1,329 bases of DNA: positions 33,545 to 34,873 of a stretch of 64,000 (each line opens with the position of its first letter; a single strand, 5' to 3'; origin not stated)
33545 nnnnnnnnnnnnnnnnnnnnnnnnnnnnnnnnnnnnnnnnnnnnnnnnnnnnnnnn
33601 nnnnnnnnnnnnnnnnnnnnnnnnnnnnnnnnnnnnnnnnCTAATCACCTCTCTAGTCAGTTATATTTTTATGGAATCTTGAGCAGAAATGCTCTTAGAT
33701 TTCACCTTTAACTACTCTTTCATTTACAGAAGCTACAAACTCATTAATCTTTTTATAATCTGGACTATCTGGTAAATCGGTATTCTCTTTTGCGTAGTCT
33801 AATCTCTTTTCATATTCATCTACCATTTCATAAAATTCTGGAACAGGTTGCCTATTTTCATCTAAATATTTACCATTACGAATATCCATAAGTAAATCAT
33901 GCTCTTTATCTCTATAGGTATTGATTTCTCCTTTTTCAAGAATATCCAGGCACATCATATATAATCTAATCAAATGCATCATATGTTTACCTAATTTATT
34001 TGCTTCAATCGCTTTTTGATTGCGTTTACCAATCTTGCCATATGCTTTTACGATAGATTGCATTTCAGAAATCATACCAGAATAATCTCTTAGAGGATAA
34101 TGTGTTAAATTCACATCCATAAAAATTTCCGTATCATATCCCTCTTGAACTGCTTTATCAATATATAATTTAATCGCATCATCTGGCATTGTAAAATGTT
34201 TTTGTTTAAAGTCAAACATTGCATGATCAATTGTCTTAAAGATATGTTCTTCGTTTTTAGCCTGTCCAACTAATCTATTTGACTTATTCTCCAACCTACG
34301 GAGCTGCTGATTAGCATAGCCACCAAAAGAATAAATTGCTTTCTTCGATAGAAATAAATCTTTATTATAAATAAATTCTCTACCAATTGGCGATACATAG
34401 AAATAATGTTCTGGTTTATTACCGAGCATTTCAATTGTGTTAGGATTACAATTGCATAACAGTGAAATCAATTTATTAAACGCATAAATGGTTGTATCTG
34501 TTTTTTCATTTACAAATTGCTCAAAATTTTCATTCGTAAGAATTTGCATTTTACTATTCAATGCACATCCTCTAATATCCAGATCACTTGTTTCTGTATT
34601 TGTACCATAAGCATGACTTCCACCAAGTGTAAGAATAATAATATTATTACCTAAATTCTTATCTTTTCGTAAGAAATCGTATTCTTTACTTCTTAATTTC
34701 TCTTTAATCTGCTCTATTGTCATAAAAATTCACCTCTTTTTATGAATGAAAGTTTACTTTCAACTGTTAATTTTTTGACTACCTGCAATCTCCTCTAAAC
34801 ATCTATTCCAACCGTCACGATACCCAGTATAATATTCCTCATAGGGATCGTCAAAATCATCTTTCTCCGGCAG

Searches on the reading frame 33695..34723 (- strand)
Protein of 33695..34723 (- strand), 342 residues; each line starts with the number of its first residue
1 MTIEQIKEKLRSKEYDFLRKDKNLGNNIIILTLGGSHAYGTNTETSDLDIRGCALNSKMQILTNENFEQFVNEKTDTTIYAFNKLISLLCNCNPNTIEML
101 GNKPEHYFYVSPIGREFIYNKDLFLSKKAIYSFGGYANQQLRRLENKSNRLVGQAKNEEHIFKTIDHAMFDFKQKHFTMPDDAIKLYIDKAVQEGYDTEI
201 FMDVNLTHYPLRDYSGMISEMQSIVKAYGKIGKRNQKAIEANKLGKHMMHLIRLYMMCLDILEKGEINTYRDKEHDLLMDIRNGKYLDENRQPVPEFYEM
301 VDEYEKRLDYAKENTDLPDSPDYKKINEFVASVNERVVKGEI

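Call 57: search_protein_families(library=phrogs, proteins=[window:33695-34723:-], max_evalue=0.00001)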
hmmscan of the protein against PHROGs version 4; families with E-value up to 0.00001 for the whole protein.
window:33695-34723:- (342 aa): 2 families
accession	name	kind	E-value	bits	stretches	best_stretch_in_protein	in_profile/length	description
phrog_388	-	DNA, RNA and nucleotide metabolism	3.7e-56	191.7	1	5-340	14-336/351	nucleotidyltransferase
phrog_14344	-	DNA, RNA and nucleotide metabolism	1.1e-07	32.9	0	24-114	25-118/262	nucleotidyltransferase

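Call 59: search_protein_families(library=pfam, proteins=[window:33695-34723:-], max_evalue=0.001)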
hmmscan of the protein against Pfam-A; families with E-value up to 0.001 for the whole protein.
window:33695-34723:- (342 aa): 1 family
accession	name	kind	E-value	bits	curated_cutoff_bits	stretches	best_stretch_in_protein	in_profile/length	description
PF10127.15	RlaP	-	4.2e-17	63.1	23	1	23-148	15-144/249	RNA repair pathway DNA polymerase beta family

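Call 74: search_protein_families(library=ncbifam, proteins=[window:33695-34723:-], max_evalue=0.001)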
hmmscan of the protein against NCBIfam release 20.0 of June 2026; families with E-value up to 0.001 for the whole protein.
window:33695-34723:- (342 aa): 0 families
